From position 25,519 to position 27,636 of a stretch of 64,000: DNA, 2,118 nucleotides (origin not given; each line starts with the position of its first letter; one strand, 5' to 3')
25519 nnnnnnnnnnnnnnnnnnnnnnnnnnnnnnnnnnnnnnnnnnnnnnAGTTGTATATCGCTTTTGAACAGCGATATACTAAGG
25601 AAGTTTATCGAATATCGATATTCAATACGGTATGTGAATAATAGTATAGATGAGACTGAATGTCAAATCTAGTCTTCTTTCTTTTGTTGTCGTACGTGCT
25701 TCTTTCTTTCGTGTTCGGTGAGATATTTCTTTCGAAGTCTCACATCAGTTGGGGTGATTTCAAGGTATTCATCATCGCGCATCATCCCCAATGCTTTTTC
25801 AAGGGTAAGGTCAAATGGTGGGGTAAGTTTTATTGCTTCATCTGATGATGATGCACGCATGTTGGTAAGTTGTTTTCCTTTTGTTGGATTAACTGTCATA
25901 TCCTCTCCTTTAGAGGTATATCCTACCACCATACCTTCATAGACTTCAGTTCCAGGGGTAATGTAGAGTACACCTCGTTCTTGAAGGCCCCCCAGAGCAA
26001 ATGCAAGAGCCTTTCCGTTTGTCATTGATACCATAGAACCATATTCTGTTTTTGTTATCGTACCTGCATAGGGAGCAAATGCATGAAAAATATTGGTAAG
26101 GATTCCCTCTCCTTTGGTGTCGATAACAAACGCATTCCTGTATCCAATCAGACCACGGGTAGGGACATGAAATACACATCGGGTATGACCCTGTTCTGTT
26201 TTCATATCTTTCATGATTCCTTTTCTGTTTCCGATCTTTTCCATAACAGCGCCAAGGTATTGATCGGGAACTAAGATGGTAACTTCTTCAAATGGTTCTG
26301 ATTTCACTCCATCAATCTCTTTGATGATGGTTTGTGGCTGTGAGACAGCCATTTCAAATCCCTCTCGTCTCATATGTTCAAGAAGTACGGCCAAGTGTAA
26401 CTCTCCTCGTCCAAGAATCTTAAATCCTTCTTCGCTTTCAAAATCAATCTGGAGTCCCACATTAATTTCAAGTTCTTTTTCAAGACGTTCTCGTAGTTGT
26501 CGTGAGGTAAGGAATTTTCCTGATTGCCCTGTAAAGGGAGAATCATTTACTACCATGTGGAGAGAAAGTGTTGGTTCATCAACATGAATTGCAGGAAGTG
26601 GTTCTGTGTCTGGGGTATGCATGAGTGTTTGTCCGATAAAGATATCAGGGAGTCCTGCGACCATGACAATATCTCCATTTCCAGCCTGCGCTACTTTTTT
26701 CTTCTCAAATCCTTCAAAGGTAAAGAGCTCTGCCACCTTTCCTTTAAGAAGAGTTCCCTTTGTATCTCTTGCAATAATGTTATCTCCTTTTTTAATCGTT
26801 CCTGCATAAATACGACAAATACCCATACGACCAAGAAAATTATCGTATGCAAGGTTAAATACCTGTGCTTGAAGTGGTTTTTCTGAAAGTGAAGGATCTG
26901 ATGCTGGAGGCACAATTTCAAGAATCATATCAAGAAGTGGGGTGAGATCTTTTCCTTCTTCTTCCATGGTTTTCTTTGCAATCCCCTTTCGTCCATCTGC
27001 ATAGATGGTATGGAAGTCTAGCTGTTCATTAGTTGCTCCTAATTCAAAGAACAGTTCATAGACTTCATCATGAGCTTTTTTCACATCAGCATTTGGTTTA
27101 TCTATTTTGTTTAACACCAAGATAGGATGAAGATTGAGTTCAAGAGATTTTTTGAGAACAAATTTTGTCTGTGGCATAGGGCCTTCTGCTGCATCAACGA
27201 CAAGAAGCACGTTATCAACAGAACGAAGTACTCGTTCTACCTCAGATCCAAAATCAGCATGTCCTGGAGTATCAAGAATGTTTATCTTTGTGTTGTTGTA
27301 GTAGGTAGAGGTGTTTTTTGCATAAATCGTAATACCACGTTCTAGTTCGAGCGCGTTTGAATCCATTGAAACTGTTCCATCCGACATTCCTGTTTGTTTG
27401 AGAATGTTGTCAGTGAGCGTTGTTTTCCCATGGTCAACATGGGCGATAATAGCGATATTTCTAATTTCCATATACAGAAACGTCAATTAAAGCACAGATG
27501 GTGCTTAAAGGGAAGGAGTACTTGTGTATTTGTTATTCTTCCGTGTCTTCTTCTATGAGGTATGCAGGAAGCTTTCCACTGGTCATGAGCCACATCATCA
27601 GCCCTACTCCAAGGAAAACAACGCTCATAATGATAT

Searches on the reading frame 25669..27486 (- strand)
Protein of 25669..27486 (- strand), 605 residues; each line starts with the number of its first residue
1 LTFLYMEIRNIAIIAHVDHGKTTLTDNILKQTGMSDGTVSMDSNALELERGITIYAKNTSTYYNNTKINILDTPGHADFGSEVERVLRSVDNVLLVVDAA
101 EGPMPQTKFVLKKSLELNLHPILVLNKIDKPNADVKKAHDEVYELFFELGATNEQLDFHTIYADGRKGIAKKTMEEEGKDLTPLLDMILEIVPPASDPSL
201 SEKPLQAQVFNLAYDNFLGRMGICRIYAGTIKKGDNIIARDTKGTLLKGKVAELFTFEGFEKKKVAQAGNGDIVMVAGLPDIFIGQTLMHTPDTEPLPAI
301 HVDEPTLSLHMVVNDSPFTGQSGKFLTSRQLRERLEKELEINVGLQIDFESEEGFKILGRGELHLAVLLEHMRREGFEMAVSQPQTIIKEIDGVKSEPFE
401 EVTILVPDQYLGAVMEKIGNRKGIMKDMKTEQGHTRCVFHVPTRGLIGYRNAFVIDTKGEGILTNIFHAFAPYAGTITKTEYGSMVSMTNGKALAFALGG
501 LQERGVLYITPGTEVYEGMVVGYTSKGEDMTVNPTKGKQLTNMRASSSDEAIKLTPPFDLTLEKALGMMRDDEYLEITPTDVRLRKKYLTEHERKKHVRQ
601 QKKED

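Call 75: search_protein_families(library=pfam, proteins=[window:25669-27486:-], max_evalue=0.00001)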
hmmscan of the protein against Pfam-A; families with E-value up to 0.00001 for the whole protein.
window:25669-27486:- (605 aa): 6 families
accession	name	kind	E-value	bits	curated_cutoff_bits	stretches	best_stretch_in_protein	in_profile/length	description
PF00009.33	GTP_EFTU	-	8.5e-51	172.7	26.5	1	7-193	2-187/188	Elongation factor Tu GTP binding domain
PF21018.2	BipA_C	-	6.7e-42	142.2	23.8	1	483-590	2-109/110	TypA/BipA C-terminal domain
PF00679.30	EFG_C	-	3.8e-19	68.9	27.9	1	396-478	3-86/89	Elongation factor G C-terminus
PF22042.2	EF-G_D2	-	1.6e-10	41.4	27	1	205-289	2-82/84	Elongation factor G domain 2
PF03144.31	GTP_EFTU_D2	-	1e-09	39.1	30.3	1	219-288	1-72/73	Elongation factor Tu domain 2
PF01926.29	MMR_HSR1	-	4.4e-06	27.2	21.9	0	11-127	2-113/113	50S ribosome-binding GTPase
